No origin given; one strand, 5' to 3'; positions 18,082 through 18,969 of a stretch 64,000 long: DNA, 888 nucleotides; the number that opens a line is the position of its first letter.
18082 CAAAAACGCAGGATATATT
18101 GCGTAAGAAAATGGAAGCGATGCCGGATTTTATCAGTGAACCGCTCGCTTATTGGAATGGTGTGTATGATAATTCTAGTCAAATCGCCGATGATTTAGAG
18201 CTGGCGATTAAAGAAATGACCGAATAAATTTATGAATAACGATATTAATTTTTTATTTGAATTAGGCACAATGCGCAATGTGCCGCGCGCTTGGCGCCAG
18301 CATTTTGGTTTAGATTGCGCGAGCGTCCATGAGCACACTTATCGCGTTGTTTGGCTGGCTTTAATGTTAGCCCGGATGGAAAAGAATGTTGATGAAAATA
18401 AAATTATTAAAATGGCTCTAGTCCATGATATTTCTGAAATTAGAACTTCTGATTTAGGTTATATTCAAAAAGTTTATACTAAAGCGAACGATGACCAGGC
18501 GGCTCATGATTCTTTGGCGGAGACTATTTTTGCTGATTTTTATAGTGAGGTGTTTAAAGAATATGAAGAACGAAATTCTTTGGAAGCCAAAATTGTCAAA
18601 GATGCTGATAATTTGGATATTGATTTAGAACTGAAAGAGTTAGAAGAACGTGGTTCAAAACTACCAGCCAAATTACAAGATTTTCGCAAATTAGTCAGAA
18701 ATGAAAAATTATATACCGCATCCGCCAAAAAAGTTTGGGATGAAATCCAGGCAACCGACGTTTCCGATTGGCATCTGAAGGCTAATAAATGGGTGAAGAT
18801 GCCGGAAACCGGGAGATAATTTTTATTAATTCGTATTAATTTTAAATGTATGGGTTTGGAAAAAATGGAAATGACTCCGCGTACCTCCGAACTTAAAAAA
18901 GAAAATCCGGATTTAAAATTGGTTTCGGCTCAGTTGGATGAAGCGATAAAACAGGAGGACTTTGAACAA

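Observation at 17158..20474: Tight nucleotide-sanitation/salvage cluster: ASCH(YqfB-like) - UVR-A - HD(YfbR-like) - UVR-B - DNPH1/NDT-fold - MTH1-like Nudix, feeding into ileS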

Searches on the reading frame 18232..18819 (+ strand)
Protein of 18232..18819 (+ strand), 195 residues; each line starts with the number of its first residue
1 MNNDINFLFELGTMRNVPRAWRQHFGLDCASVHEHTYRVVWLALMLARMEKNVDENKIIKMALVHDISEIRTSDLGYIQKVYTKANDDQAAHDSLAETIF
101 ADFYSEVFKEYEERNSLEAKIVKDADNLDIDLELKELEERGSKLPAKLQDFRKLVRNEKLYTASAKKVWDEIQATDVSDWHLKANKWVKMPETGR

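Call 3: search_protein_families(library=pfam, proteins=[window:18232-18819:+], max_evalue=1)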
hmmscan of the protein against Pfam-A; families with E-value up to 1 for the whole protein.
window:18232-18819:+ (195 aa): 6 families
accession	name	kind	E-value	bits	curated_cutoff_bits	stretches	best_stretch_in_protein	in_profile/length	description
PF13023.12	HD_3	-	2.6e-22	79.9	22.5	1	12-153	2-151/165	HD domain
PF01966.28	HD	-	7.1e-13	49.3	22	1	33-129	2-114/116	HD domain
PF12917.13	YfbR-like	-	2.3e-11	44.1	25.9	1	7-133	2-140/182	5'-deoxynucleotidase YfbR-like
PF15397.11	DUF4618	-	0.022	14.6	34.9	1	43-158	119-233/258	Domain of unknown function (DUF4618)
PF11407.14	RestrictionMunI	-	0.036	14.3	25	1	80-138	6-61/193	Type II restriction enzyme MunI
PF00647.24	EF1G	-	0.39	11.1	23.3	0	145-183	13-51/107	Elongation factor 1 gamma, conserved domain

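Call 4: search_protein_families(library=ncbifam, proteins=[window:18232-18819:+], max_evalue=1)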
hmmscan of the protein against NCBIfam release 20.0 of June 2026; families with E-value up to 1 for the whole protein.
window:18232-18819:+ (195 aa): 4 families
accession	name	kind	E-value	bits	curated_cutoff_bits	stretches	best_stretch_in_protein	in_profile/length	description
NF003009.0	PRK03826.1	equivalog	2.4e-07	30.7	122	1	6-132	5-143/197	5'-deoxynucleotidase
TIGR00295.1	TIGR00295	hypoth_equivalog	0.00011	22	172.35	1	30-76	12-62/164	TIGR00295 family protein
TIGR00277.1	HDIG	domain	0.0014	18.4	27.6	1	32-74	5-46/84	HDIG domain-containing metalloprotein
NF049941.1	HyMthAminphonOxyTmpB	equivalog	0.038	13.7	300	1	49-110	41-97/188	(R)-1-hydroxy-2-trimethylaminoethylphosphonate oxygenase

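Call 5: search_protein_families(library=padloc, proteins=[window:18232-18819:+], max_evalue=1)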
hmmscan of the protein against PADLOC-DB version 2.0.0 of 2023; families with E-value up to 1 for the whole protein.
window:18232-18819:+ (195 aa): 0 families

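Call 26: search_solved_structures(query=window:18232-18819:+, max_evalue=0.01, show_alignments=2)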
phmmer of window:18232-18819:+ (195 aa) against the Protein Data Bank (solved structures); distinct sequences matched with E-value up to 0.01: 12.
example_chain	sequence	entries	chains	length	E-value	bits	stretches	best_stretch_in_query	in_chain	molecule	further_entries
1xx7_A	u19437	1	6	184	9.4e-15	58.5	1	4-147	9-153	oxetanocin-like protein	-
2cqz_A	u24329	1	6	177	1.6e-13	54.5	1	11-148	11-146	177aa long hypothetical protein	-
4dmb_A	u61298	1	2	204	1.4e-12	51.4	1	5-153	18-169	HD domain-containing protein 2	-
4l1j_A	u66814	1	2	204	1.8e-11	47.8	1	5-153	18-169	HD domain-containing protein 2 | HD domain-containing protein 2 (Phosphorylate)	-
4l7e_A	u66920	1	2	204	1.8e-11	47.7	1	5-153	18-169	HD domain-containing protein 2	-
4l7w_A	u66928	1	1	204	3.6e-11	46.8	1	5-153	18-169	HD domain-containing protein 2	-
5yox_A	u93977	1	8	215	6.8e-09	39.4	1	11-142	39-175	HD domain-containing protein YGL101W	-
1yoy_A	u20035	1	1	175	8.2e-08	35.8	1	2-109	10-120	hypothetical protein AF1432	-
1ynb_A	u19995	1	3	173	1.1e-07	35.4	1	2-109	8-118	hypothetical protein AF1432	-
3kh1_A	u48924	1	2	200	0.00075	22.9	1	30-130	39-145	Predicted metal-dependent phosphohydrolase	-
5tk6_A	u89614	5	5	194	0.002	21.5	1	13-132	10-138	OxsA protein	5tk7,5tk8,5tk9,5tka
2paq_A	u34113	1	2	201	0.009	19.4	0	20-132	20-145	5'-deoxynucleotidase YfbR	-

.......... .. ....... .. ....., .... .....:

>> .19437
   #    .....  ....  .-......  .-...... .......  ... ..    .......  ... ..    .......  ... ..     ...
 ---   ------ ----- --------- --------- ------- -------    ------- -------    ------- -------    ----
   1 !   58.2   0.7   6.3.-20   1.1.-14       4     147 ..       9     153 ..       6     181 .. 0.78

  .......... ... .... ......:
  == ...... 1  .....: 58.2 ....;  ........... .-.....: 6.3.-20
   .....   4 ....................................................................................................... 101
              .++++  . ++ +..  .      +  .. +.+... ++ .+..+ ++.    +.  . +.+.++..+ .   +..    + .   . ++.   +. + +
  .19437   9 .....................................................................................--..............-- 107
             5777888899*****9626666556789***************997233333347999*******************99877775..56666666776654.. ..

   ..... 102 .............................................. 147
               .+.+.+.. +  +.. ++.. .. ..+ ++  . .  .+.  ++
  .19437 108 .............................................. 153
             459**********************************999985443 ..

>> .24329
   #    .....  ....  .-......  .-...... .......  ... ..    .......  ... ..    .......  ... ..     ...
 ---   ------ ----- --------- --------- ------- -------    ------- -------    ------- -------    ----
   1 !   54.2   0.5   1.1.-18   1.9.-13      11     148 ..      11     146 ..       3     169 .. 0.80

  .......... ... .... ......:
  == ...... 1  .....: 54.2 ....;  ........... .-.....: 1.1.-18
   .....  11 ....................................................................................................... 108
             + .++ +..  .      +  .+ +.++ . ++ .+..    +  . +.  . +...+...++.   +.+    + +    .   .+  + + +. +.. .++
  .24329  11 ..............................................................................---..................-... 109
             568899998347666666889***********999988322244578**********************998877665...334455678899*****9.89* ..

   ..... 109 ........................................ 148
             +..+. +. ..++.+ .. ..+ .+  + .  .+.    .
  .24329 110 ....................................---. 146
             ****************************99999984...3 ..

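Call 32: search_protein_families(library=phrogs, proteins=[window:18232-18819:+], max_evalue=0.01)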
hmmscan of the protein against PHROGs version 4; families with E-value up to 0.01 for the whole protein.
window:18232-18819:+ (195 aa): 2 families
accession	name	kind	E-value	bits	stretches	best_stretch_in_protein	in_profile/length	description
phrog_7076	-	DNA, RNA and nucleotide metabolism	3.3e-12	47.5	1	14-161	12-165/188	dATP triphosphohydrolase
phrog_6047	-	unknown function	0.0061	17.6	1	28-78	28-74/186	-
